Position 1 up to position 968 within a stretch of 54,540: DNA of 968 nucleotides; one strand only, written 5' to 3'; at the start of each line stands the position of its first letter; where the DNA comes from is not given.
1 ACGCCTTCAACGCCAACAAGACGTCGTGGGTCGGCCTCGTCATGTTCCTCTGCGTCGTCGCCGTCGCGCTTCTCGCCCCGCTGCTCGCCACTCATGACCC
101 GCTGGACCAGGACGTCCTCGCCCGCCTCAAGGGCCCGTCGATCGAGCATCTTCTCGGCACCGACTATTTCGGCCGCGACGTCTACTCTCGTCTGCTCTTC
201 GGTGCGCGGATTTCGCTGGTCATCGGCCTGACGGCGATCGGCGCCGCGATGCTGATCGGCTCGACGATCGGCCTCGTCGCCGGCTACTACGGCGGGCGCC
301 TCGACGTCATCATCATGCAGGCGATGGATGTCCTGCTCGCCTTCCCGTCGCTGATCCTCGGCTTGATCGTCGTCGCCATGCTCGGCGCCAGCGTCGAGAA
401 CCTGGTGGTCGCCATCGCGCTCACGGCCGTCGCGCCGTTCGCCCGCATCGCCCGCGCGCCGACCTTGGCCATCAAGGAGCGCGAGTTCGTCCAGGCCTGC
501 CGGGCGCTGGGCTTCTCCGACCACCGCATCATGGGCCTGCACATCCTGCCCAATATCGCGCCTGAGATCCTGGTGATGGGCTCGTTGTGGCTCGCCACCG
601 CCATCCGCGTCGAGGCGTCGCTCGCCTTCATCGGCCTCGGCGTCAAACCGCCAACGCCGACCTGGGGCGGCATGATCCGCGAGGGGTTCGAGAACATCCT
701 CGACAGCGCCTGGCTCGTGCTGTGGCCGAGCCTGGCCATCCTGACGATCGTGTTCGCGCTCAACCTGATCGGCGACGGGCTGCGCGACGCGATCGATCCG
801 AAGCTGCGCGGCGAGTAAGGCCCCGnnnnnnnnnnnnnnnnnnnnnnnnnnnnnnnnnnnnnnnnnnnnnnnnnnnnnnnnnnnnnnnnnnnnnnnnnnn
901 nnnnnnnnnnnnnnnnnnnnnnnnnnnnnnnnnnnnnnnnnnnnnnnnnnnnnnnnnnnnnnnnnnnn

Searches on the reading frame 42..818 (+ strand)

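Call 36: search_protein_families(library=pfam, proteins=[window:42-818:+], max_evalue=0.00001)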
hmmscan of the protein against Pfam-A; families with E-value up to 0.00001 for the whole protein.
window:42-818:+ (258 aa): 1 family
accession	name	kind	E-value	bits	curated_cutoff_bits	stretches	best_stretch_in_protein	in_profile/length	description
PF00528.27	BPD_transp_1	-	1.5e-27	97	26.4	1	73-256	1-183/184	Binding-protein-dependent transport system inner membrane component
